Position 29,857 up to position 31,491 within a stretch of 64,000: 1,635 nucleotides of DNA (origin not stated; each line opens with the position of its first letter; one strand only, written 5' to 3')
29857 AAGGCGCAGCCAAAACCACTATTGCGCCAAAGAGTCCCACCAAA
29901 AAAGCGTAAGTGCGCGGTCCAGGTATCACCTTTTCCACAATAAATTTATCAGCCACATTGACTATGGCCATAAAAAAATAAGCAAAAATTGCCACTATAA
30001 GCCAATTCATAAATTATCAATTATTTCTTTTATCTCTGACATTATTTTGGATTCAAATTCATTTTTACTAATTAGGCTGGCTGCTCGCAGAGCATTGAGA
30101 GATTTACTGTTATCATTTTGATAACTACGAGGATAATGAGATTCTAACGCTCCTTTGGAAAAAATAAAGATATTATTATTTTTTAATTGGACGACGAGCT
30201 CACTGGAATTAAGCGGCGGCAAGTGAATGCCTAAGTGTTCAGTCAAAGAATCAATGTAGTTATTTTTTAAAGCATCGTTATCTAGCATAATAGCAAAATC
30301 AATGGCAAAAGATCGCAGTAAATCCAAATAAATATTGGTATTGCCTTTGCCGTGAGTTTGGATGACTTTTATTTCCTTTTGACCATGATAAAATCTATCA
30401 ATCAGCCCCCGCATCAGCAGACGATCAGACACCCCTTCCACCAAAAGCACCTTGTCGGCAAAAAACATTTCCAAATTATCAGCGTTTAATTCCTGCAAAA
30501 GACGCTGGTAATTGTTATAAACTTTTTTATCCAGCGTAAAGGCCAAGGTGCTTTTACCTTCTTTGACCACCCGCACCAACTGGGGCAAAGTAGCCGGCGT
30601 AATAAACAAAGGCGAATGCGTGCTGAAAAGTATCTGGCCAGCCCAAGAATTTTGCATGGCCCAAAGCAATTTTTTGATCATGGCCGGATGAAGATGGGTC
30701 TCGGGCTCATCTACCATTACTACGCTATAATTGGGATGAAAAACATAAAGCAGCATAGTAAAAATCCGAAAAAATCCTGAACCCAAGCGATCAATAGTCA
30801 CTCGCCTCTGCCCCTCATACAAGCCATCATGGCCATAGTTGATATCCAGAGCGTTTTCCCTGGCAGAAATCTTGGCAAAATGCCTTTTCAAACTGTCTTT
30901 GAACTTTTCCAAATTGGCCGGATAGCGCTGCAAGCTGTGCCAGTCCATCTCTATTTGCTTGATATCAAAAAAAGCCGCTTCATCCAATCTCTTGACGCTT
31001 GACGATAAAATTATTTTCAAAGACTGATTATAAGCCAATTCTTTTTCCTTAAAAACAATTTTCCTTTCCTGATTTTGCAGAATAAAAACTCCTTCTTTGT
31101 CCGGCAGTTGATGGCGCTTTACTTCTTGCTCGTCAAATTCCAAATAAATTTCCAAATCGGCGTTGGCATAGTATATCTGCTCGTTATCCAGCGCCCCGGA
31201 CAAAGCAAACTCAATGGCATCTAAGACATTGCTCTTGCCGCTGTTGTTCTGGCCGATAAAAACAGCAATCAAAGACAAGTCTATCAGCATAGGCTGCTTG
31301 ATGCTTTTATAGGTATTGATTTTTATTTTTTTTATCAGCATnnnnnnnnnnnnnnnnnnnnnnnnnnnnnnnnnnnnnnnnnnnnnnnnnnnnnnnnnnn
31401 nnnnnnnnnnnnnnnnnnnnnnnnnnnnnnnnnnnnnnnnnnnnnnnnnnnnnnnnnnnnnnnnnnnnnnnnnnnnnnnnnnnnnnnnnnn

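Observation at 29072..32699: OLD-family ATPase/Toprim nuclease translationally coupled into an envelope-glycan operon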

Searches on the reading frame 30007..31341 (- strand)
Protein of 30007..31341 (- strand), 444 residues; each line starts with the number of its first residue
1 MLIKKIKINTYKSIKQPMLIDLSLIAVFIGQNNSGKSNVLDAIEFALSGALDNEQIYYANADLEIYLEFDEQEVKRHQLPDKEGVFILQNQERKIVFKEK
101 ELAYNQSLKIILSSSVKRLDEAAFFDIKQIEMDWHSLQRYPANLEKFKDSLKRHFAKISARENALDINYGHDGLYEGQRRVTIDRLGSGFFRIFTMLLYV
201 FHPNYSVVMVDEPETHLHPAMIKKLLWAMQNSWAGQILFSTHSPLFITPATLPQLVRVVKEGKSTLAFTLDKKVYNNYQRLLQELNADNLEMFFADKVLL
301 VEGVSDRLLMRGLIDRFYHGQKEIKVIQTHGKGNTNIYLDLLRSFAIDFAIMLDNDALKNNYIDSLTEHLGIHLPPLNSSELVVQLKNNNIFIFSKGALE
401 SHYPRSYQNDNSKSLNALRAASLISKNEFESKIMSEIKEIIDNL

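Call 5: search_protein_families(library=pfam, proteins=[window:30007-31341:-], max_evalue=0.01)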
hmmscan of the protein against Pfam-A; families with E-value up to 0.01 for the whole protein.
window:30007-31341:- (444 aa): 8 families
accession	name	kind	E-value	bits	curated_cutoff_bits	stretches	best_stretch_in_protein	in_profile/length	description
PF13304.12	AAA_21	-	6.6e-22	79.4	27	2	121-247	166-303/304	AAA domain, putative AbiEii toxin, Type IV TA system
PF13175.12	AAA_15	-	9.3e-21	75.3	32.1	2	59-247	172-374/374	AAA ATPase domain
PF20469.4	OLD-like_TOPRIM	-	8.3e-15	55.5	23.2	1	293-356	1-67/67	Overcoming lysogenization defect protein-like, TOPRIM domain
PF11398.14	DUF2813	-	4.4e-12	46.5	21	2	207-276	286-354/372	Protein of unknown function (DUF2813)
PF02463.25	SMC_N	-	5.6e-09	36.2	40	1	3-49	2-50/220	RecF/RecN/SMC N terminal domain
PF13476.12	AAA_23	-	1.1e-07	33.1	27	1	5-126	1-131/201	AAA domain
PF13555.12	AAA_29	-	0.00052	20.2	27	1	20-50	19-49/61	P-loop containing region of AAA domain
PF11536.14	DUF3226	-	0.0064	16.7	27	0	297-416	2-124/208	Protein of unknown function (DUF3226)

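Call 6: search_protein_families(library=padloc, proteins=[window:30007-31341:-], max_evalue=0.01)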
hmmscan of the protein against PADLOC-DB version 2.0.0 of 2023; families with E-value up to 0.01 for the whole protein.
window:30007-31341:- (444 aa): 141 families (the best 25 are shown)
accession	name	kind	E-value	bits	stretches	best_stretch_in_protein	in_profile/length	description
PDLC02358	Old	-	2.4e-39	133.6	2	206-361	286-453/578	Old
PDLC00067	GajA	-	1.6e-33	114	2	203-376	303-480/604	AAA ATPase domain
PDLC00062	GajA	-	9.2e-28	95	3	206-275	304-372/639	AAA ATPase domain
PDLC00094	GajA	-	1.1e-26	91.4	2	207-392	303-488/569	AAA ATPase domain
PDLC00102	GajA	-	1.9e-26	90.6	2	204-373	287-455/532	AAA ATPase domain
PDLC02915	ATPase-Toprim_I-B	-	7.4e-26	89.1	2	206-441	257-483/623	-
PDLC00066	GajA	-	1.5e-25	87.8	2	207-363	281-440/567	AAA ATPase domain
PDLC00070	GajA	-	1.3e-24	84.7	2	204-362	290-455/596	AAA ATPase domain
PDLC02980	AriA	-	1.6e-24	85.5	1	25-247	1-303/304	-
PDLC00078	GajA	-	2e-24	84.2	2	202-337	318-454/580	AAA ATPase domain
PDLC00077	GajA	-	2e-24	84.1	2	117-359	222-501/616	AAA ATPase domain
PDLC02979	AriA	-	6.8e-24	83.3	2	53-247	162-373/373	-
PDLC04168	GajA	-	2.6e-23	80.6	2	171-366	244-441/570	-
PDLC00069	GajA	-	3.2e-23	80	2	205-332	335-474/687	AAA ATPase domain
PDLC00071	GajA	-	4.4e-23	79.9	2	204-369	273-449/588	AAA ATPase domain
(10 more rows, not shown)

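Call 7: search_protein_families(library=ncbifam, proteins=[window:30007-31341:-], max_evalue=0.01)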
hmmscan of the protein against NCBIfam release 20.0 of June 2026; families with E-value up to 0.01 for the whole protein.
window:30007-31341:- (444 aa): 15 families
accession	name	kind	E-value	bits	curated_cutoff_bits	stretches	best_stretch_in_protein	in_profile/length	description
NF047739.1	antiphage_MADS3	equivalog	3.3e-19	69.4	420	2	173-261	304-393/427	methylation-associated defense system AAA family ATPase MAD3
NF038234.1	retron_eff_Eco8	equivalog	1.5e-16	60.2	250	2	207-407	275-489/679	retron Eco8 family effector endonuclease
NF041760.1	PtuA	equivalog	1.7e-08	33.8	500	1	207-248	379-421/524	retron Ec78 anti-phage system effector ATPase PtuA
TIGR04435.1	restrict_AAA_1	hypoth_equivalog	4.2e-07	29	300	1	198-278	412-500/568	restriction system-associated AAA family ATPase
TIGR00611.2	recf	equivalog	4e-06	26.2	172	1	3-49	1-47/339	DNA replication/repair protein RecF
NF053563.1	Rkd4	equivalog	3e-05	22.3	860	1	2-49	2-49/747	arcadin-4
TIGR02169.1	SMC_prok_A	equivalog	4.5e-05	21.3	729.4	1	3-48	2-48/1165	chromosome segregation protein SMC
NF000169.2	ABCF_Sal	exception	0.00014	20.6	725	1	197-271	141-211/542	Sal family ABC-F type ribosomal protection protein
NF010680.0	PRK14079.1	equivalog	0.0002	20.5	386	1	4-56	4-56/349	recombination protein F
TIGR02168.1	SMC_prok_B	equivalog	0.00028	18.7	567.35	1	3-47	2-47/1181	chromosome segregation protein SMC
NF003034.1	PRK03918.1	equivalog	0.00041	18.5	700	1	1-74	1-82/878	DNA double-strand break repair ATPase Rad50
NF002244.0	PRK01156.1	equivalog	0.00046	18.4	847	1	1-52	1-52/895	DNA double-strand break repair ATPase Rad50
NF000355.4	ribo_prot_ABC_F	equivalog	0.00059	18.8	380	0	196-247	439-489/499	ribosomal protection-like ABC-F family protein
NF002572.0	PRK02224.1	equivalog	0.0077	14.6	1087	0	1-70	1-75/888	DNA double-strand break repair ATPase Rad50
NF041035.1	Rad50_Halo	equivalog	0.0082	14.5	1000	0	1-69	1-74/883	DNA double-strand break repair ATPase Rad50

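Call 9: find_homologous_proteins(query=window:30007-31341:-, max_evalue=0.00001)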
Query window:30007-31341:- (444 aa): 372 proteins with E <= 0.00001 among 8000 candidates; the best 120 are listed.
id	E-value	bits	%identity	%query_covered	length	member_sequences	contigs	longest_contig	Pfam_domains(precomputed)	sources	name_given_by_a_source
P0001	6.4e-278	940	100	96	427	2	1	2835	PF20469.5,PF11398.15,PF13175.13,PF13476.13,PF02463.26,PF13304.13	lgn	-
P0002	3.5e-187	641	67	96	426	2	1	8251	PF20469.5,PF11398.15,PF13175.13,PF13476.13,PF02463.26,PF13304.13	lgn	-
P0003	8.3e-183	626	64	100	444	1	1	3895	PF20469.5,PF11398.15,PF13175.13,PF13476.13,PF02463.26,PF13304.13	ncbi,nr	ncbi:AAA family ATPase [bacterium]|nr:AAA family ATPase [bacterium]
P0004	2.8e-179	615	64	96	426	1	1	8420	PF20469.5,PF11398.15,PF13175.13,PF13476.13,PF02463.26,PF13304.13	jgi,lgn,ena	-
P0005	8.9e-177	606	64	96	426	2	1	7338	PF20469.5,PF11398.15,PF13175.13,PF02463.26,PF13304.13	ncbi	-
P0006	1.1e-175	603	61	100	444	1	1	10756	PF20469.5,PF11398.15,PF13175.13,PF13476.13,PF02463.26,PF13304.13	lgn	-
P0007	1.1e-175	603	61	100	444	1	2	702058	PF20469.5,PF11398.15,PF13175.13,PF13476.13,PF02463.26,PF13304.13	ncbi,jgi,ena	ncbi:MAG: AAA family ATPase [Patescibacteria group bacterium]|jgi:predicted ATP-dependent endonuclea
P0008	3.3e-175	601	60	100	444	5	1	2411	PF20469.5,PF11398.15,PF13175.13,PF13476.13,PF02463.26,PF13304.13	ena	-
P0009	5.4e-173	594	60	100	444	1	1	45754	PF20469.5,PF11398.15,PF13175.13,PF13476.13,PF02463.26,PF13304.13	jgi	jgi:predicted ATP-dependent endonuclease of OLD family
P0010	6.1e-173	594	60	100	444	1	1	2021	PF20469.5,PF11398.15,PF13175.13,PF13476.13,PF02463.26,PF13304.13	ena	-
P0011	2.0e-172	592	61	100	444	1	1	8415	PF20469.5,PF11398.15,PF13175.13,PF13476.13,PF02463.26,PF13304.13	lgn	-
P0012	3.9e-172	591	60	100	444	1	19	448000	PF20469.5,PF11398.15,PF13175.13,PF13476.13,PF02463.26,PF13304.13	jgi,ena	jgi:predicted ATP-dependent endonuclease of OLD family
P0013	1.3e-171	589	59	100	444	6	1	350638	PF20469.5,PF11398.15,PF13175.13,PF13476.13,PF02463.26,PF13304.13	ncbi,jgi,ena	ncbi:MAG: AAA family ATPase [Patescibacteria group bacterium]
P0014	7.4e-171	587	60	100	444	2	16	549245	PF20469.5,PF11398.15,PF13175.13,PF13476.13,PF02463.26,PF13304.13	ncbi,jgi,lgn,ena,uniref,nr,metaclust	ncbi:MAG: hypothetical protein A2406_02645 [Candidatus Komeilibacteria bacterium RIFOXYC1_FULL_37_11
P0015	1.2e-170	586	60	100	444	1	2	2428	PF20469.5,PF11398.15,PF13175.13,PF13476.13,PF02463.26,PF13304.13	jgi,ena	-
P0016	3.6e-170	585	62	100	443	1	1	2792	PF20469.5,PF11398.15,PF13175.13,PF13476.13,PF02463.26,PF13304.13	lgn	-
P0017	4.4e-170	584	59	100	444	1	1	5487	PF20469.5,PF11398.15,PF13175.13,PF13476.13,PF02463.26,PF13304.13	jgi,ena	-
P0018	6.1e-170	584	60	100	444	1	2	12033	PF20469.5,PF11398.15,PF13175.13,PF13476.13,PF02463.26,PF13304.13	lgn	-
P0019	9.2e-170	583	64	96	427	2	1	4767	PF20469.5,PF11398.15,PF13175.13,PF13476.13,PF02463.26,PF13304.13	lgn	-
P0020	1.6e-169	583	61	100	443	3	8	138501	PF20469.5,PF11398.15,PF13175.13,PF13476.13,PF02463.26,PF13304.13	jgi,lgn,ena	jgi:predicted ATP-dependent endonuclease of OLD family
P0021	2.6e-169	582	60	96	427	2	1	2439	PF20469.5,PF11398.15,PF13175.13,PF13304.13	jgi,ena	-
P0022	1.4e-167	576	60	100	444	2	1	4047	PF20469.5,PF11398.15,PF13175.13,PF13476.13,PF02463.26,PF13304.13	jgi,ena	-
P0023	2.3e-167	575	61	100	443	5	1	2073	PF20469.5,PF11398.15,PF13175.13,PF13476.13,PF02463.26,PF13304.13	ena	-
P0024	5.8e-167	574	60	96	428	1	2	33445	PF20469.5,PF11398.15,PF13175.13,PF13476.13,PF02463.26,PF13304.13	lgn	-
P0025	1.4e-166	573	60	100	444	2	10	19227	PF20469.5,PF11398.15,PF13175.13,PF13476.13,PF02463.26,PF13304.13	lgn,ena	-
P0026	3.8e-166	571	59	100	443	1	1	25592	PF20469.5,PF11398.15,PF13175.13,PF13476.13,PF02463.26,PF13304.13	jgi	-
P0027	9.1e-166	570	60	96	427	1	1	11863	PF20469.5,PF11398.15,PF13175.13,PF13476.13,PF02463.26,PF13304.13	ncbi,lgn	-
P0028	1.6e-165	569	58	100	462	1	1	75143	PF20469.5,PF11398.15,PF13175.13,PF13476.13,PF02463.26,PF13304.13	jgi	jgi:predicted ATP-dependent endonuclease of OLD family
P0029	1.2e-164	566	58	100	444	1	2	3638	PF20469.5,PF11398.15,PF13175.13,PF02463.26,PF13304.13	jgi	-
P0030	2.9e-164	565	59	100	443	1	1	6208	PF20469.5,PF11398.15,PF13175.13,PF13476.13,PF02463.26,PF13304.13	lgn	-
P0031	3.9e-164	565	60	100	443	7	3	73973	PF20469.5,PF11398.15,PF13175.13,PF13476.13,PF02463.26,PF13304.13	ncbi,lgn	-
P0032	1.5e-163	563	58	100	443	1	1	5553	PF20469.5,PF11398.15,PF13175.13,PF13476.13,PF02463.26,PF13304.13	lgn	-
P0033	1.4e-162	560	59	96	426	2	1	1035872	PF20469.5,PF11398.15,PF13175.13,PF13476.13,PF02463.26,PF13304.13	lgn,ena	-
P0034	1.5e-162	559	59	96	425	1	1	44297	PF20469.5,PF11398.15,PF13175.13,PF13476.13,PF02463.26,PF13304.13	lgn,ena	-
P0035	1.7e-162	559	60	100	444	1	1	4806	PF20469.5,PF11398.15,PF13175.13,PF13476.13,PF02463.26,PF13304.13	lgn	-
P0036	2.9e-162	559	57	100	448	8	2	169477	PF20469.5,PF11398.15,PF13175.13,PF13476.13,PF02463.26,PF13304.13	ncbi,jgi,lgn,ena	ncbi:MAG: AAA family ATPase [Patescibacteria group bacterium]|jgi:predicted ATP-dependent endonuclea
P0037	7.4e-162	557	59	96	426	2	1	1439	PF20469.5,PF11398.15,PF13175.13,PF13476.13,PF02463.26,PF13304.13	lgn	-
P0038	7.6e-162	557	57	100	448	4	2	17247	PF20469.5,PF11398.15,PF13175.13,PF13476.13,PF02463.26,PF13304.13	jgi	jgi:hypothetical protein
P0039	9.8e-162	557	58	100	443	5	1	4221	PF20469.5,PF11398.15,PF13175.13,PF13476.13,PF02463.26,PF13304.13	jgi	-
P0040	1.0e-161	557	57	100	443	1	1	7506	PF20469.5,PF11398.15,PF13175.13,PF13476.13,PF02463.26,PF13304.13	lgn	-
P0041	2.0e-161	556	58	100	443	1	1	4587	PF20469.5,PF11398.15,PF13175.13,PF13476.13,PF02463.26,PF13304.13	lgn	-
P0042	5.5e-161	554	57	100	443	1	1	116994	PF20469.5,PF11398.15,PF13175.13,PF13476.13,PF02463.26,PF13304.13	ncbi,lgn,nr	ncbi:MAG: hypothetical protein C3F02_04900 [Parcubacteria group bacterium]|nr:MAG: hypothetical prot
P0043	5.8e-161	554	60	96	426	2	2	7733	PF20469.5,PF11398.15,PF13175.13,PF13476.13,PF02463.26,PF13304.13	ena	-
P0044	1.1e-159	550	59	99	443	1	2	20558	PF20469.5,PF11398.15,PF13175.13,PF02463.26,PF13304.13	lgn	-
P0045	2.8e-159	549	57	100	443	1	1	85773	PF20469.5,PF11398.15,PF13175.13,PF13476.13,PF02463.26,PF13304.13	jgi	jgi:predicted ATP-dependent endonuclease of OLD family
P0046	3.3e-159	549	56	100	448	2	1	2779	PF20469.5,PF11398.15,PF13175.13,PF13476.13,PF02463.26,PF13304.13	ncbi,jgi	jgi:predicted ATP-dependent endonuclease of OLD family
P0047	3.6e-159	548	56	100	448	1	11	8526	PF20469.5,PF11398.15,PF13175.13,PF13476.13,PF02463.26,PF13304.13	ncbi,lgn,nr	ncbi:MAG: hypothetical protein QG642_741 [Patescibacteria group bacterium]|nr:hypothetical protein [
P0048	4.6e-159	548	56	100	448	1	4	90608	PF20469.5,PF11398.15,PF13175.13,PF13476.13,PF02463.26,PF13304.13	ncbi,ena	-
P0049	4.8e-159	548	57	100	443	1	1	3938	PF20469.5,PF11398.15,PF13175.13,PF13476.13,PF02463.26,PF13304.13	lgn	-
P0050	1.1e-158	547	58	100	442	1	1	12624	PF20469.5,PF11398.15,PF13175.13,PF13476.13,PF02463.26,PF13304.13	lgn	-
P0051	1.4e-158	546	56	100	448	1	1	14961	PF20469.5,PF11398.15,PF13175.13,PF13476.13,PF02463.26,PF13304.13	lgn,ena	-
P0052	2.6e-158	546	56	100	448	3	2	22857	PF20469.5,PF11398.15,PF13175.13,PF13476.13,PF02463.26,PF13304.13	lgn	-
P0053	2.9e-158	545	57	100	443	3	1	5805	PF20469.5,PF11398.15,PF13175.13,PF13476.13,PF02463.26,PF13304.13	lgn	-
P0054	4.4e-158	545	57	100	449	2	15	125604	PF20469.5,PF11398.15,PF13175.13,PF13476.13,PF02463.26,PF13304.13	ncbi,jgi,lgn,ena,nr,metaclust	ncbi:MAG: hypothetical protein COU21_00805 [Candidatus Komeilibacteria bacterium CG10_big_fil_rev_8_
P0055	7.9e-158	544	56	100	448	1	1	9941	PF20469.5,PF11398.15,PF13175.13,PF13476.13,PF02463.26,PF13304.13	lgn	-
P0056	9.6e-158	544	58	100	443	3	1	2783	PF20469.5,PF11398.15,PF13175.13,PF02463.26,PF13304.13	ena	-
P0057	3.8e-157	542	56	100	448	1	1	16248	PF20469.5,PF11398.15,PF13175.13,PF13476.13,PF02463.26,PF13304.13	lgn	-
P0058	1.2e-156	540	56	100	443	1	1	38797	PF20469.5,PF11398.15,PF13175.13,PF13476.13,PF02463.26,PF13304.13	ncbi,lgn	-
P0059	2.1e-156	539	56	100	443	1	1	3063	PF20469.5,PF11398.15,PF13175.13,PF13476.13,PF02463.26,PF13304.13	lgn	-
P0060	6.4e-156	538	58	100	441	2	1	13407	PF20469.5,PF11398.15,PF13175.13,PF13476.13,PF02463.26,PF13304.13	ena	-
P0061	9.3e-156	537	58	93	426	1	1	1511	PF20469.5,PF11398.15,PF13175.13,PF13476.13,PF02463.26,PF13304.13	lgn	-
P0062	1.4e-155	537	56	100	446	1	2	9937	PF20469.5,PF11398.15,PF13175.13,PF02463.26,PF13304.13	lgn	-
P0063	2.0e-155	536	58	93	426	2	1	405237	PF20469.5,PF11398.15,PF13175.13,PF13476.13,PF02463.26,PF13304.13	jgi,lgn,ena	-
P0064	6.0e-155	534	56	96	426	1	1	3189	PF20469.5,PF11398.15,PF13175.13,PF13476.13,PF02463.26,PF13304.13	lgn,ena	-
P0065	1.4e-154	533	57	96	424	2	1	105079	PF20469.5,PF11398.15,PF13175.13,PF13476.13,PF02463.26,PF13304.13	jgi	-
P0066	2.2e-154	533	58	96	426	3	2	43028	PF20469.5,PF11398.15,PF13175.13,PF13476.13,PF02463.26,PF13304.13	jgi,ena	-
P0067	6.2e-154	531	56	100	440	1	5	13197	PF20469.5,PF11398.15,PF13175.13,PF13476.13,PF02463.26,PF13304.13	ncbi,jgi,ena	-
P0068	2.1e-153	529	55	100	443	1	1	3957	PF20469.5,PF11398.15,PF13175.13,PF13476.13,PF02463.26,PF13304.13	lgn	-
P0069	8.8e-153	527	57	93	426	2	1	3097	PF20469.5,PF11398.15,PF13175.13,PF13476.13,PF02463.26,PF13304.13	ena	-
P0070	1.4e-152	527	56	100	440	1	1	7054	PF20469.5,PF11398.15,PF13175.13,PF13476.13,PF02463.26,PF13304.13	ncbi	-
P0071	4.2e-150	519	56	100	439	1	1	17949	PF20469.5,PF11398.15,PF13175.13,PF02463.26,PF13304.13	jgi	-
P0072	6.1e-150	518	56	100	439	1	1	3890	PF20469.5,PF11398.15,PF13175.13,PF02463.26,PF13304.13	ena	-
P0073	7.7e-150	518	55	100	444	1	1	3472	PF20469.5,PF11398.15,PF13175.13,PF02463.26,PF13304.13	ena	-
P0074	2.4e-149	516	55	100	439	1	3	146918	PF20469.5,PF11398.15,PF13175.13,PF02463.26,PF13304.13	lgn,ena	-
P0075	2.4e-149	516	54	99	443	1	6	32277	PF20469.5,PF11398.15,PF13175.13,PF13476.13,PF02463.26,PF13304.13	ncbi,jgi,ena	-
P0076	6.9e-149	515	56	100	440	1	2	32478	PF20469.5,PF11398.15,PF13175.13,PF02463.26,PF13304.13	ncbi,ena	-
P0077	9.2e-149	514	55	96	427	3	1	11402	PF20469.5,PF11398.15,PF13175.13,PF13476.13,PF02463.26,PF13304.13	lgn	-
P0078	1.1e-148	514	57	100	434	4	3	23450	PF20469.5,PF11398.15,PF13175.13,PF13476.13,PF02463.26,PF13304.13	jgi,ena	-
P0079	3.7e-147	509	56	100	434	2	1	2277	PF20469.5,PF11398.15,PF13175.13,PF13476.13,PF02463.26,PF13304.13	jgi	-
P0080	4.7e-147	508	53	99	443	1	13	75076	PF20469.5,PF11398.15,PF13175.13,PF13476.13,PF02463.26,PF13304.13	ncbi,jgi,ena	-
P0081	8.2e-147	508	58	95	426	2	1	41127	PF20469.5,PF11398.15,PF13175.13,PF13476.13,PF02463.26,PF13304.13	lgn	-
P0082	3.0e-146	506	55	100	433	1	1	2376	PF20469.5,PF11398.15,PF13175.13,PF02463.26,PF13304.13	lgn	-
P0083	8.6e-146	504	55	100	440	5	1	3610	PF20469.5,PF11398.15,PF13175.13,PF02463.26,PF13304.13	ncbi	-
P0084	2.6e-145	503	52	100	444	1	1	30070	PF20469.5,PF11398.15,PF13175.13,PF02463.26,PF13304.13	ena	-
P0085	1.4e-144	500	55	100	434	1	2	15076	PF20469.5,PF11398.15,PF13175.13,PF13476.13,PF02463.26,PF13304.13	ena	-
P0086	1.6e-143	497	53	100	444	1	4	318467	PF20469.5,PF11398.15,PF13175.13,PF02463.26,PF13304.13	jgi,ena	jgi:predicted ATP-dependent endonuclease of OLD family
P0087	1.9e-143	497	54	100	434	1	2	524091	PF20469.5,PF11398.15,PF13175.13,PF13476.13,PF02463.26,PF13304.13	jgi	jgi:predicted ATP-dependent endonuclease of OLD family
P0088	1.9e-143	497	55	99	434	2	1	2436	PF20469.5,PF11398.15,PF13175.13,PF13476.13,PF02463.26,PF13304.13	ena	-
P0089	1.7e-142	493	54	100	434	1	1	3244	PF20469.5,PF11398.15,PF13175.13,PF13476.13,PF02463.26,PF13304.13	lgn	-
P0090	1.6e-141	490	52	100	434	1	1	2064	PF20469.5,PF11398.15,PF13175.13,PF13476.13,PF02463.26,PF13304.13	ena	-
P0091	1.7e-141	490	54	100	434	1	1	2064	PF20469.5,PF11398.15,PF13175.13,PF13476.13,PF02463.26,PF13304.13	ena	-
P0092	3.0e-141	489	55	100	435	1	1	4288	PF20469.5,PF11398.15,PF13175.13,PF13476.13,PF02463.26,PF13304.13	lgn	-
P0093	1.0e-140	488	53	100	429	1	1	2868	PF20469.5,PF11398.15,PF13175.13,PF13476.13,PF02463.26,PF13304.13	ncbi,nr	ncbi:AAA family ATPase, partial [bacterium]|nr:AAA family ATPase [bacterium]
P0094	1.8e-140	487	52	100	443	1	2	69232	PF20469.5,PF11398.15,PF13175.13,PF02463.26,PF13304.13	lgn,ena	-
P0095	1.9e-140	487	52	100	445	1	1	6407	PF20469.5,PF11398.15,PF13175.13,PF02463.26,PF13304.13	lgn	-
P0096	3.1e-140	486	54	100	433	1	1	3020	PF20469.5,PF11398.15,PF13175.13,PF13476.13,PF02463.26,PF13304.13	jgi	-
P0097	3.9e-140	486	52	100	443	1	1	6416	PF20469.5,PF11398.15,PF13175.13,PF02463.26,PF13304.13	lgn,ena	-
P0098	4.1e-140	486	52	100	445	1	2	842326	PF20469.5,PF11398.15,PF13175.13,PF02463.26,PF13304.13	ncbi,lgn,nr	ncbi:AAA family ATPase [Candidatus Nomurabacteria bacterium]|nr:AAA family ATPase [Candidatus Nomura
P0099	4.2e-140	486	55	100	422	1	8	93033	PF20469.5,PF11398.15,PF13175.13,PF13476.13,PF02463.26,PF13304.13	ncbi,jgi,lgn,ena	-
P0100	1.0e-139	484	51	100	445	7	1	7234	PF20469.5,PF11398.15,PF13175.13,PF02463.26,PF13304.13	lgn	-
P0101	2.2e-139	483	52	100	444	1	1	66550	PF20469.5,PF11398.15,PF13175.13,PF02463.26,PF13304.13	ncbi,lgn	-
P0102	7.1e-138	478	53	100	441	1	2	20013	PF20469.5,PF11398.15,PF13175.13,PF13476.13,PF02463.26,PF13304.13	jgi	jgi:predicted ATP-dependent endonuclease of OLD family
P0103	7.5e-138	478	52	100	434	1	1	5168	PF20469.5,PF11398.15,PF13175.13,PF13476.13,PF02463.26,PF13304.13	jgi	jgi:predicted ATP-dependent endonuclease of OLD family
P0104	8.5e-138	478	51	100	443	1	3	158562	PF20469.5,PF11398.15,PF13175.13,PF02463.26,PF13304.13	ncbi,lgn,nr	ncbi:MAG: AAA family ATPase [Patescibacteria group bacterium]|nr:AAA family ATPase [Patescibacteria 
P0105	1.0e-137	478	50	100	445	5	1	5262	PF20469.5,PF11398.15,PF13175.13,PF02463.26,PF13304.13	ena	-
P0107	5.7e-137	475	52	100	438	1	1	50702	PF20469.5,PF11398.15,PF13175.13,PF13476.13,PF02463.26,PF13304.13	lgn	-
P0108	8.6e-137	475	58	84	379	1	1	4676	PF20469.5,PF11398.15,PF13175.13,PF13476.13,PF02463.26,PF13304.13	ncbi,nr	ncbi:MAG: hypothetical protein QG603_259, partial [Patescibacteria group bacterium]|nr:hypothetical 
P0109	1.8e-136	474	51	100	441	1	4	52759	PF20469.5,PF11398.15,PF13175.13,PF13476.13,PF02463.26,PF13304.13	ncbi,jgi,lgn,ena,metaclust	metaclust:\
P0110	4.4e-136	472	51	100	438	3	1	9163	PF20469.5,PF11398.15,PF13175.13,PF13476.13,PF13304.13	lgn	-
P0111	9.2e-136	471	50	100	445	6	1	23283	PF20469.5,PF11398.15,PF13175.13,PF02463.26,PF13304.13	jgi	jgi:predicted ATP-dependent endonuclease of OLD family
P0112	9.5e-136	471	49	100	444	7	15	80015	PF20469.5,PF11398.15,PF13175.13,PF02463.26,PF13304.13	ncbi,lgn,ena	-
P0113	4.2e-135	469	49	100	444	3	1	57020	PF20469.5,PF11398.15,PF13175.13,PF02463.26,PF13304.13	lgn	-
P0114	1.0e-134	468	51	100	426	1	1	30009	PF20469.5,PF11398.15,PF13175.13,PF13476.13,PF02463.26,PF13304.13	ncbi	-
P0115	1.3e-134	467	51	97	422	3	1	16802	PF20469.5,PF11398.15,PF13175.13,PF02463.26,PF13304.13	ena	-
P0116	6.6e-134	465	52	100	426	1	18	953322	PF20469.5,PF11398.15,PF13175.13,PF13476.13,PF02463.26,PF13304.13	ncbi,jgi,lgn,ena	jgi:predicted ATP-dependent endonuclease of OLD family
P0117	1.6e-133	464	50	100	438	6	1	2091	PF20469.5,PF11398.15,PF13175.13,PF13476.13,PF02463.26,PF13304.13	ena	-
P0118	3.4e-130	453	48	100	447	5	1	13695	PF20469.5,PF11398.15,PF13175.13,PF02463.26,PF13304.13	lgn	-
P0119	4.3e-130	453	52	100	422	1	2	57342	PF20469.5,PF11398.15,PF13175.13,PF02463.26,PF13304.13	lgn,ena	-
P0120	5.7e-130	452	50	100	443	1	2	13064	PF20469.5,PF11398.15,PF13175.13,PF02463.26,PF13304.13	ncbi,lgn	-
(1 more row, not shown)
